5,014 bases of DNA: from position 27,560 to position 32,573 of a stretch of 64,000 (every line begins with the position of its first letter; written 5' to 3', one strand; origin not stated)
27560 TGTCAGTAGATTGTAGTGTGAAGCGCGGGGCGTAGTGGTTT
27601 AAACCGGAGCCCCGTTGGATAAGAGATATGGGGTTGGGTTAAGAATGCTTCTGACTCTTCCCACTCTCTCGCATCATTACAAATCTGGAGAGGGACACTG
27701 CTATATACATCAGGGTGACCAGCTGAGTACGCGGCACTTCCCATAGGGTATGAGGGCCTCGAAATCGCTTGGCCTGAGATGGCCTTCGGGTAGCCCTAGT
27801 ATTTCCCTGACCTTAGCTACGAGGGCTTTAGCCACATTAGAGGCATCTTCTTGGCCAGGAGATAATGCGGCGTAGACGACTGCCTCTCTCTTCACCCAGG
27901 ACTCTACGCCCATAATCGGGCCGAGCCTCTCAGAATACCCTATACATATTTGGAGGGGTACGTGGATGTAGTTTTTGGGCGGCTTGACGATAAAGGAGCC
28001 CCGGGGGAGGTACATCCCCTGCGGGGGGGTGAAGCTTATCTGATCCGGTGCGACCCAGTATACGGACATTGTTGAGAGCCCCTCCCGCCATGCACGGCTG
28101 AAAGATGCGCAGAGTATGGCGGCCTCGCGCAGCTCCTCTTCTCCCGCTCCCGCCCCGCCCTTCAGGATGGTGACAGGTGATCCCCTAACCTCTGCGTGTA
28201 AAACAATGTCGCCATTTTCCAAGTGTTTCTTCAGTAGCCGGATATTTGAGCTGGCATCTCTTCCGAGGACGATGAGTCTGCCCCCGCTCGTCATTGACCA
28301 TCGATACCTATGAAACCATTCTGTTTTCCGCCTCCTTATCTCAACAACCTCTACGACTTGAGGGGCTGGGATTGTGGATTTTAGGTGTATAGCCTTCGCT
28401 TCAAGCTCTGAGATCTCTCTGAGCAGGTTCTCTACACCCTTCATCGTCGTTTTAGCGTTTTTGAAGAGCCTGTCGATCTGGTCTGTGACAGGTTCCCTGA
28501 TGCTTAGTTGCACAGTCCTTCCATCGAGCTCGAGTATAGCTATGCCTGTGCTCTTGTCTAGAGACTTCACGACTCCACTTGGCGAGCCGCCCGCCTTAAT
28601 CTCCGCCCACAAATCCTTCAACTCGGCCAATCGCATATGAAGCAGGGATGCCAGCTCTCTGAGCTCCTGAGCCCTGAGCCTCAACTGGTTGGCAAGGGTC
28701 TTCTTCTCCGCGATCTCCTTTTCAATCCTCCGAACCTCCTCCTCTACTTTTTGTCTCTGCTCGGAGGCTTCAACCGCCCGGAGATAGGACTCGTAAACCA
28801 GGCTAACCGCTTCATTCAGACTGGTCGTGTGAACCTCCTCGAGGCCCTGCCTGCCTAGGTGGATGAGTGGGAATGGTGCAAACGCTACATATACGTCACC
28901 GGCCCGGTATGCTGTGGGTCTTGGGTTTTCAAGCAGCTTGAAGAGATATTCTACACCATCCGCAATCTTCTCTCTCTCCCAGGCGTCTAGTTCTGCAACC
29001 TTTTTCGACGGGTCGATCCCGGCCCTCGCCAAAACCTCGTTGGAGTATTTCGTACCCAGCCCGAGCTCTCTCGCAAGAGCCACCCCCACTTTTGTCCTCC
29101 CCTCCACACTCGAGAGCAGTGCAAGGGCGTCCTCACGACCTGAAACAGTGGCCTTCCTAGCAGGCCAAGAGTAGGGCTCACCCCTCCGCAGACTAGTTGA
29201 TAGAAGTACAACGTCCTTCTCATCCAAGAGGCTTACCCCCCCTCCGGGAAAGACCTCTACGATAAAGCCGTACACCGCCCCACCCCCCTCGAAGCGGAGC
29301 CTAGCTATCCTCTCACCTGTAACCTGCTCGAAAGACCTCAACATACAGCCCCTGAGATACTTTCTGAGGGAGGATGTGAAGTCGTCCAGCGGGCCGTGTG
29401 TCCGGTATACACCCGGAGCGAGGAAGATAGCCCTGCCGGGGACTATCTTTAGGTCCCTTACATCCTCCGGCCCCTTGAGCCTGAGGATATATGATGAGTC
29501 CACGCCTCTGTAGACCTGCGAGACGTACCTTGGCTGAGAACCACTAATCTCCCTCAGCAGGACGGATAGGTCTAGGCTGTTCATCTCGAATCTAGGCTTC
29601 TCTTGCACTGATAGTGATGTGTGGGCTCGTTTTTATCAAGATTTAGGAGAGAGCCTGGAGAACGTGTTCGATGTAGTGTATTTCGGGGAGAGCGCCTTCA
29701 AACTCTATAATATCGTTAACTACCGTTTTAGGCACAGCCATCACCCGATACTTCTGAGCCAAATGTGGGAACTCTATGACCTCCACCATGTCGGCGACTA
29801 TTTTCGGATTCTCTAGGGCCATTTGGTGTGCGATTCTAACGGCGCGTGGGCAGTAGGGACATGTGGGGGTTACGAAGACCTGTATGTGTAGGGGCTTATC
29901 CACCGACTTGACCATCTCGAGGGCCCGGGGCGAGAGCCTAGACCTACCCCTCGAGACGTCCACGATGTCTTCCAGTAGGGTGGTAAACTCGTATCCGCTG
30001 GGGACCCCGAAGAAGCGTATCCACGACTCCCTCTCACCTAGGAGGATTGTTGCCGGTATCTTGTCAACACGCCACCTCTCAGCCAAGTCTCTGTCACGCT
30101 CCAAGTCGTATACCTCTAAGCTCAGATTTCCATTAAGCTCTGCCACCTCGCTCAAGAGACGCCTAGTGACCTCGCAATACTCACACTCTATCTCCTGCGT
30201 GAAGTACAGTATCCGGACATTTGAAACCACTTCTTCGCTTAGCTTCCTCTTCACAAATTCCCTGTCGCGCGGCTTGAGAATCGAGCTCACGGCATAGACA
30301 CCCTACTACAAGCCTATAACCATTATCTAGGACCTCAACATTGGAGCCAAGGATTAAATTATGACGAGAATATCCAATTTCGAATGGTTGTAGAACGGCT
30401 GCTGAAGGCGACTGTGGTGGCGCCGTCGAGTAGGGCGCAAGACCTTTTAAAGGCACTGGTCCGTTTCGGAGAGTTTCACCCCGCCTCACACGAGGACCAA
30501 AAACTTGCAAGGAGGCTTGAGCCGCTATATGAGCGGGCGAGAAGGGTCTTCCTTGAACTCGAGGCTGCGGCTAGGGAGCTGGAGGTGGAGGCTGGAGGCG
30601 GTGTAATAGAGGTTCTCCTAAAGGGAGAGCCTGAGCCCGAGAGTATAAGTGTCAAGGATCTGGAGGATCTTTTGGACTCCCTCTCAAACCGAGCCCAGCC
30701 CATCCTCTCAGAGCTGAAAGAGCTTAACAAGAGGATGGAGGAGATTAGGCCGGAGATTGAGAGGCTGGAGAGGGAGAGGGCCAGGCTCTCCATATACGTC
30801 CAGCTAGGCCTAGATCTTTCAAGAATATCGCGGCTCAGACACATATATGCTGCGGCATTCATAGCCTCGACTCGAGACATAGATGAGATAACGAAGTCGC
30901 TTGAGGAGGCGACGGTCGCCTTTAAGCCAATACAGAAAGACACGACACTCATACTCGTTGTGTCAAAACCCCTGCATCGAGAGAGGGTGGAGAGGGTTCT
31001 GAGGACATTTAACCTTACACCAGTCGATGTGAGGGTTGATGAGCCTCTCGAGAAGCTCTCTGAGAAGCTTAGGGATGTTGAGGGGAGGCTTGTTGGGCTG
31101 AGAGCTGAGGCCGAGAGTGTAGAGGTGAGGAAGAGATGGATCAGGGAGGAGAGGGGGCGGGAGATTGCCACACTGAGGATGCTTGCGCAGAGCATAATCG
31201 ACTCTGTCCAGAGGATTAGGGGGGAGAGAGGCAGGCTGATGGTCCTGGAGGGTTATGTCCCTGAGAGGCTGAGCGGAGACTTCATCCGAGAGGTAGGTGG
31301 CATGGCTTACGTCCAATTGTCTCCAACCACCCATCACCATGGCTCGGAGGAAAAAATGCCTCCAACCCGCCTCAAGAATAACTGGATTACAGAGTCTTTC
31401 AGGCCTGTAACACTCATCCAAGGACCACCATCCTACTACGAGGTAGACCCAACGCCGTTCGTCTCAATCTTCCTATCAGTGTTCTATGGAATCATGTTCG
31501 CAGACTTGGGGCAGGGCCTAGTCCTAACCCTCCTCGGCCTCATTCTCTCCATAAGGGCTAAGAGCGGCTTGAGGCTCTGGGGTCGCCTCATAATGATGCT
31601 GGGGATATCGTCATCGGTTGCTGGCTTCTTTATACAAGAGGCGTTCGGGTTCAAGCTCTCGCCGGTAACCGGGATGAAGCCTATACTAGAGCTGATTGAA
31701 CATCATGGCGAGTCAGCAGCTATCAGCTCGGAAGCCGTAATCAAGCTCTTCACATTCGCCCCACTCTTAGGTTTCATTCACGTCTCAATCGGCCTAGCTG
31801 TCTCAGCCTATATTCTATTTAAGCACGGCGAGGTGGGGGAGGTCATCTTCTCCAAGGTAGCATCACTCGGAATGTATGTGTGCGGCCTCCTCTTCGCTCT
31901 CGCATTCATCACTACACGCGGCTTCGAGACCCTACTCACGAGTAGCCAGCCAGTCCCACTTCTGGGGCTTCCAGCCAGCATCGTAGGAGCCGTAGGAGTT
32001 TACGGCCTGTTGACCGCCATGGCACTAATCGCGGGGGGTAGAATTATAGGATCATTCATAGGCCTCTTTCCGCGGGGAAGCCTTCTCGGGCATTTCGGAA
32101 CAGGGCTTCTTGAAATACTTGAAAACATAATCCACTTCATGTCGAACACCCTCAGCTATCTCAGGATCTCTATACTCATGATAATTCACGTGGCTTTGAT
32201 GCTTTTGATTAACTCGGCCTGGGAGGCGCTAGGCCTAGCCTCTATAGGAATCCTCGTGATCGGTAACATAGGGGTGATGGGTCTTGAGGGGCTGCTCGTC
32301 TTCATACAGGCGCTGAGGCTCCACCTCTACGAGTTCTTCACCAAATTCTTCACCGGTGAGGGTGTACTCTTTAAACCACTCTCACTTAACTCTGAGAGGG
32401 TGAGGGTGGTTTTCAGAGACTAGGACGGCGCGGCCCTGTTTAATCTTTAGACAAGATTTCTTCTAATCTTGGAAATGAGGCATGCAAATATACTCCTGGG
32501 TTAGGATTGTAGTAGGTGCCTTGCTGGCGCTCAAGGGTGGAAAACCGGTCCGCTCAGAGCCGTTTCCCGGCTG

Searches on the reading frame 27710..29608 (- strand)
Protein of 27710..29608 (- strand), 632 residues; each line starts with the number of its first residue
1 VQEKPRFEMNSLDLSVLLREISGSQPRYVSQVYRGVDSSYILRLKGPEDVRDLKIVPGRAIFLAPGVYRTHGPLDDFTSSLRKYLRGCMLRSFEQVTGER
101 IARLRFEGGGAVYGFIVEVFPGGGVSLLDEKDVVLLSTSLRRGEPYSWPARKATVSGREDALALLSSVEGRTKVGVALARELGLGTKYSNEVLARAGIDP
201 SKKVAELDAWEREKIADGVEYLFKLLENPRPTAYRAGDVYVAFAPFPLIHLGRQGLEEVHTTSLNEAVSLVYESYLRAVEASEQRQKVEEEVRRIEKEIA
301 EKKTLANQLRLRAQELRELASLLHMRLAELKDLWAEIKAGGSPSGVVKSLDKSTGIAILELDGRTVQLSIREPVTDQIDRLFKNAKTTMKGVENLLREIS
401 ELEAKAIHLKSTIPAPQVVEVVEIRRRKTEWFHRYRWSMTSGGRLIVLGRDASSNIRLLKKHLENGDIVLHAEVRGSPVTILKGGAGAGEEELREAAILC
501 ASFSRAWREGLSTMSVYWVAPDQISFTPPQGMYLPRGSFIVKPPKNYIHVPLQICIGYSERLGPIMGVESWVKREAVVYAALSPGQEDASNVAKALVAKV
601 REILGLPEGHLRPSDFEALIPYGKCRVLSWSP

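Call 58: search_protein_families(library=pfam, proteins=[window:27710-29608:-], max_evalue=0.00001)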
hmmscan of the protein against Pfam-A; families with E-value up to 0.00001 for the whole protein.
window:27710-29608:- (632 aa): 2 families
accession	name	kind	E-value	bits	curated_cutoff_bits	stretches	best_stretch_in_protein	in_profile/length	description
PF05833.16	NFACT_N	-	2.3e-24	86.4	31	1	76-412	71-417/456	NFACT N-terminal and middle domains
PF05670.18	NFACT-R_1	-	4e-24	85.7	29.8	1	435-542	2-111/112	NFACT protein RNA binding domain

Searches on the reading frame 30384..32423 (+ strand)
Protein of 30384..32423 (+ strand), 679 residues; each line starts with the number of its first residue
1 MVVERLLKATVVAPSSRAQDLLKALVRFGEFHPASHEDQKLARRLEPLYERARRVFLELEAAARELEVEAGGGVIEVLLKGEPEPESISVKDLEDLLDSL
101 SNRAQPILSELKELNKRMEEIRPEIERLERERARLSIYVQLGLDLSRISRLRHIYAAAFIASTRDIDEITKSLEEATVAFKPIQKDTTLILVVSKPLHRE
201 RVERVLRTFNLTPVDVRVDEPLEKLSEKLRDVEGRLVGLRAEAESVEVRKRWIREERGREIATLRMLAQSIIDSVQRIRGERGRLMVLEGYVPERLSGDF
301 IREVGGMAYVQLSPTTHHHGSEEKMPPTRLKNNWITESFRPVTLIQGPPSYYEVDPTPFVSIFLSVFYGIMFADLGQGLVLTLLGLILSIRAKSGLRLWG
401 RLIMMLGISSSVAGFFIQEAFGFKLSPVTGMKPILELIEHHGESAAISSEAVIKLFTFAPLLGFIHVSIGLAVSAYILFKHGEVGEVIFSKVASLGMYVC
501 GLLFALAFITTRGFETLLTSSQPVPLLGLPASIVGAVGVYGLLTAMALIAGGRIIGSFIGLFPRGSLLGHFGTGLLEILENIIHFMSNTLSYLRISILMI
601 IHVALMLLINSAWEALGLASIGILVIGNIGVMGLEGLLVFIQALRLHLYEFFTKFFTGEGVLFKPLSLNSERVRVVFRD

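Call 58: search_protein_families(library=pfam, proteins=[window:30384-32423:+], max_evalue=0.00001)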
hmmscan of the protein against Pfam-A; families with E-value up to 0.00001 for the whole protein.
window:30384-32423:+ (679 aa): 1 family
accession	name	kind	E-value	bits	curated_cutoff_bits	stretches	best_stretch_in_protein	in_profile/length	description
PF01496.24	V_ATPase_I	-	2.2e-25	89.2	30.7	2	167-394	190-419/815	V-type ATPase 116kDa subunit family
